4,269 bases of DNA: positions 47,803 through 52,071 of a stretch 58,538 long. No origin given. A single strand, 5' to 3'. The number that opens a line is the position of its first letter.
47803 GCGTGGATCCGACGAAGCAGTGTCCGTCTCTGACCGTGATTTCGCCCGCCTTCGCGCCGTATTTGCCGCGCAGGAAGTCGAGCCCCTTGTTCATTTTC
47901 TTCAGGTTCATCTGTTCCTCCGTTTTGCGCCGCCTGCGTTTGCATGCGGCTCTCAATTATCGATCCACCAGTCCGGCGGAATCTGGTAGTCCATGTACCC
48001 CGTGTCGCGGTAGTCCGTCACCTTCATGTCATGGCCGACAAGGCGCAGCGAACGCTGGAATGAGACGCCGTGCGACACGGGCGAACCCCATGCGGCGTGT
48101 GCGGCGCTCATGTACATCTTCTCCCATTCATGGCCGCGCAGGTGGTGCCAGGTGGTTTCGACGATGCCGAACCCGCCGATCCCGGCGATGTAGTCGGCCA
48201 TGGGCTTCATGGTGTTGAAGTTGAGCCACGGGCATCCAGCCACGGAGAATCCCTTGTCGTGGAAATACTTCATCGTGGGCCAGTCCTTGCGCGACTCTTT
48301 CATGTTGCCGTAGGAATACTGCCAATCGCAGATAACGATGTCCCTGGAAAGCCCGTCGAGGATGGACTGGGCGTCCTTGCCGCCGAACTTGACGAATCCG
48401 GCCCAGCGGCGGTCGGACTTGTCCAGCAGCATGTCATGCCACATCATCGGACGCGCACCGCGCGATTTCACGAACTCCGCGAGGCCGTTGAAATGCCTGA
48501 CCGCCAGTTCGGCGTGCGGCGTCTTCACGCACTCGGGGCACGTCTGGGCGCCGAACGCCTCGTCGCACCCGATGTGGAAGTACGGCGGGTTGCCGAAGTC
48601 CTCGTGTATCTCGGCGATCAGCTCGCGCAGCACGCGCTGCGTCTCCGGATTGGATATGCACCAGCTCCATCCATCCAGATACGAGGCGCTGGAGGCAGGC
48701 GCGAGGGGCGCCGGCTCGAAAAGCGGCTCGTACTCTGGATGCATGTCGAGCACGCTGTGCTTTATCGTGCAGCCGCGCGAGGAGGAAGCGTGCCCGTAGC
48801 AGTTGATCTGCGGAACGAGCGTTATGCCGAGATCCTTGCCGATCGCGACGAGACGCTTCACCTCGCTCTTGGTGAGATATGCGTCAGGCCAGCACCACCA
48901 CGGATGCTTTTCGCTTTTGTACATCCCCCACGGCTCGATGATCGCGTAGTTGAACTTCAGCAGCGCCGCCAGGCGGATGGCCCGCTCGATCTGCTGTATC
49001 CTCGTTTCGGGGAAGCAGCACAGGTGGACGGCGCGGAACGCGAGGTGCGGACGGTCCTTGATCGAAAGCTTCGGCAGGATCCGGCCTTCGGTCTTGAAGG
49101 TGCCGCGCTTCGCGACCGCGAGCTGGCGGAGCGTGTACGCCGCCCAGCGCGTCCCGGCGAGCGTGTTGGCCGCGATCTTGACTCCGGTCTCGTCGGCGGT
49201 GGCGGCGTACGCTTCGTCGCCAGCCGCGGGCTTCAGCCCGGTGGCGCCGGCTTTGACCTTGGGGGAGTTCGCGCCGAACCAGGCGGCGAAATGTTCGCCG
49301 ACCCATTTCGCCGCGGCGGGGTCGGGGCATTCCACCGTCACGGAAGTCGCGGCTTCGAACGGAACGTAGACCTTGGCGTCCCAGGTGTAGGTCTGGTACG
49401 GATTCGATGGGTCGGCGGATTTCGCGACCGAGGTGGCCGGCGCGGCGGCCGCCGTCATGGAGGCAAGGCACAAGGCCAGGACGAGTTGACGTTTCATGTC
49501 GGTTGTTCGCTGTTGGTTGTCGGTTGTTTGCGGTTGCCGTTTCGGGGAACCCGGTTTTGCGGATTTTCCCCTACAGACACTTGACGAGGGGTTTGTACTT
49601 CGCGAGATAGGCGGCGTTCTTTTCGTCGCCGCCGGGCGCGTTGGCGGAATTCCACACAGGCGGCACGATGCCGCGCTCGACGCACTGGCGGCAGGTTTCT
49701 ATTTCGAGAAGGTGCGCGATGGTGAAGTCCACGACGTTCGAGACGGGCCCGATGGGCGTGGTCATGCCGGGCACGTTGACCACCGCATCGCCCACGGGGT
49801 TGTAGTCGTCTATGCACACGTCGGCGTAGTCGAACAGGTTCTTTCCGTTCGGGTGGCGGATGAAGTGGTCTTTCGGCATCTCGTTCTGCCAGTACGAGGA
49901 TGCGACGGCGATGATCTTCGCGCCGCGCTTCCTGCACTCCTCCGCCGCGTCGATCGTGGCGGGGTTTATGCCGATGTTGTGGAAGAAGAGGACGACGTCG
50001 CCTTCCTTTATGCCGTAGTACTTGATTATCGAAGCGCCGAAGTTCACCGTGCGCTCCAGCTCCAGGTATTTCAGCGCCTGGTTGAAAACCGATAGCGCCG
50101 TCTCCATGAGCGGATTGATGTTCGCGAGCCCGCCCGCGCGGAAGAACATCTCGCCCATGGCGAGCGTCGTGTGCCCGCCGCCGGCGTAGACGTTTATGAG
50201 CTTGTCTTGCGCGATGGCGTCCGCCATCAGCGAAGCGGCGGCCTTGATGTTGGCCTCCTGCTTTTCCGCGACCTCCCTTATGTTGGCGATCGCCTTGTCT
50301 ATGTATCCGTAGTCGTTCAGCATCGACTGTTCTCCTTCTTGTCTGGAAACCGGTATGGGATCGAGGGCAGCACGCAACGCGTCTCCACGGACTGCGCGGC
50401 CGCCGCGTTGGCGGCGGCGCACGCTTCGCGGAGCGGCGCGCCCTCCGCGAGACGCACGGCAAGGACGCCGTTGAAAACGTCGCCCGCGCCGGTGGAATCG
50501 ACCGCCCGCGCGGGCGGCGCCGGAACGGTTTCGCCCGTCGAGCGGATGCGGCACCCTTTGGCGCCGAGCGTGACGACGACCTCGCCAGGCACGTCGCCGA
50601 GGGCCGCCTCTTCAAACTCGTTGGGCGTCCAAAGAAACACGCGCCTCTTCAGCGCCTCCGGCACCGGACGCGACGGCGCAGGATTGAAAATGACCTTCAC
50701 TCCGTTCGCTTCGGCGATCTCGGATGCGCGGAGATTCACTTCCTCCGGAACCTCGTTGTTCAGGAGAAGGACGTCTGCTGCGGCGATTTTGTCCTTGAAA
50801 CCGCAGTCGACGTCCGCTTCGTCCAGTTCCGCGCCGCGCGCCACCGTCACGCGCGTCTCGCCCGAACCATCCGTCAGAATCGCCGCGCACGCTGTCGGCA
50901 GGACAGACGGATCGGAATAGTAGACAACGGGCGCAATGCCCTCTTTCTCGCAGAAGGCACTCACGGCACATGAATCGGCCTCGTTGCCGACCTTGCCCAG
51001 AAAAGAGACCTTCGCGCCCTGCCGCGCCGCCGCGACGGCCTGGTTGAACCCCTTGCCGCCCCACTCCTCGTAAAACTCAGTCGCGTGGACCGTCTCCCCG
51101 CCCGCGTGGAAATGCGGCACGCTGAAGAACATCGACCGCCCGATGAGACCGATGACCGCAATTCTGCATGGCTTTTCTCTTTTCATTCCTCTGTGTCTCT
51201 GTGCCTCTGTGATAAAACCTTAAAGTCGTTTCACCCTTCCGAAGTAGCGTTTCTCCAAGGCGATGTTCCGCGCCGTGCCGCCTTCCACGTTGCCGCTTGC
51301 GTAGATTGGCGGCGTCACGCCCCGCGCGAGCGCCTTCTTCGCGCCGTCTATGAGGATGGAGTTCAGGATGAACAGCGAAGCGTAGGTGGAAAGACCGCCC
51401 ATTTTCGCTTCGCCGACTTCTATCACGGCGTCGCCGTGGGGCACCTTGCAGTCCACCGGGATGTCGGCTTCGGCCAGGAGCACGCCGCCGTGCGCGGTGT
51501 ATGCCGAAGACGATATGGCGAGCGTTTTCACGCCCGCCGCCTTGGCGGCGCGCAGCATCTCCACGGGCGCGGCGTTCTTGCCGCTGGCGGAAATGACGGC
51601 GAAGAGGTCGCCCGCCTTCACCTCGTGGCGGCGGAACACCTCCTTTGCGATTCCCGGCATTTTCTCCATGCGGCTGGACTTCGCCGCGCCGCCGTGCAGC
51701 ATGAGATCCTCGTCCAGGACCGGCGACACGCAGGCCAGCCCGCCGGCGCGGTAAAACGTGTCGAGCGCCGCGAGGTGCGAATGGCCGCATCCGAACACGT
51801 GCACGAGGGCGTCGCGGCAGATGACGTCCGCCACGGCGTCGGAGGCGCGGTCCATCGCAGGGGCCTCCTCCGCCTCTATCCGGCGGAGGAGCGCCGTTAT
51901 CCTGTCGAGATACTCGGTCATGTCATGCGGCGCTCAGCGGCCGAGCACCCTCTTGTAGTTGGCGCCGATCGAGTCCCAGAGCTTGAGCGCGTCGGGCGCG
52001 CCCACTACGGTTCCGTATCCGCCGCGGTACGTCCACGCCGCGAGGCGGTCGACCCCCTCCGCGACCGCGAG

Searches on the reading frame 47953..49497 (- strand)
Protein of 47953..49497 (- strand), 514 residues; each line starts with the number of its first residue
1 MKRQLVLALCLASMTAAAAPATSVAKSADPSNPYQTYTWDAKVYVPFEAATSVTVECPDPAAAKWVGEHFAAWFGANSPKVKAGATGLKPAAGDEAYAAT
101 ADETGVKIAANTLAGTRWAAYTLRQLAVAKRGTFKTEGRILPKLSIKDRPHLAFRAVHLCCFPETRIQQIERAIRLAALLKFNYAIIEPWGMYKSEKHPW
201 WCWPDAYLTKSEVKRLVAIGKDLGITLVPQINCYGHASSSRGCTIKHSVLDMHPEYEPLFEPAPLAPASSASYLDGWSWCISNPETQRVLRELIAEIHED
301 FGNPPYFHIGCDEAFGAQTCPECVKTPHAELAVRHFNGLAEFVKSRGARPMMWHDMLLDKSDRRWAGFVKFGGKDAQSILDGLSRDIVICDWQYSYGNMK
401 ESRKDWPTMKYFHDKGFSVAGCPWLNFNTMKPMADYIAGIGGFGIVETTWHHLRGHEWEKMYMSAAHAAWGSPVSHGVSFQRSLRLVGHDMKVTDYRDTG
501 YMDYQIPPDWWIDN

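Call 56: search_protein_families(library=pfam, max_evalue=0.001, proteins=[window:47953-49497:-])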
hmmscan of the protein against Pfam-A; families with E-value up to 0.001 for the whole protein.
window:47953-49497:- (514 aa): 2 families
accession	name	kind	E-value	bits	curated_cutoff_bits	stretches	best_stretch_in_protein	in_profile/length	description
PF00728.28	Glyco_hydro_20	-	4.8e-12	46.3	22.3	1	206-361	73-227/348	Glycosyl hydrolase family 20, catalytic domain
PF02838.20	Glyco_hydro_20b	-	2.2e-07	32.1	26.1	1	48-148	19-123/124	Glycosyl hydrolase family 20, domain 2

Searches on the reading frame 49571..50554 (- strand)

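Call 56: search_protein_families(library=pfam, max_evalue=0.001, proteins=[window:49571-50554:-])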
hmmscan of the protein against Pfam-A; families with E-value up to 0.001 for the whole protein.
window:49571-50554:- (327 aa): 1 family
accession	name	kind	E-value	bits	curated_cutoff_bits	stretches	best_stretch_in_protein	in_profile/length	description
PF13580.11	SIS_2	-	1.8e-32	112.7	27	1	84-219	2-138/138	SIS domain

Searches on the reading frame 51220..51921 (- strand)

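Call 56: search_protein_families(library=pfam, max_evalue=0.001, proteins=[window:51220-51921:-])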
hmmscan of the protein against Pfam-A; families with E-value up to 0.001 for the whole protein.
window:51220-51921:- (233 aa): 1 family
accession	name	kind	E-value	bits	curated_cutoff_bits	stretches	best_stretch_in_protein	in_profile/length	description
PF13580.11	SIS_2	-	1.4e-43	148.6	27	1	3-138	1-138/138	SIS domain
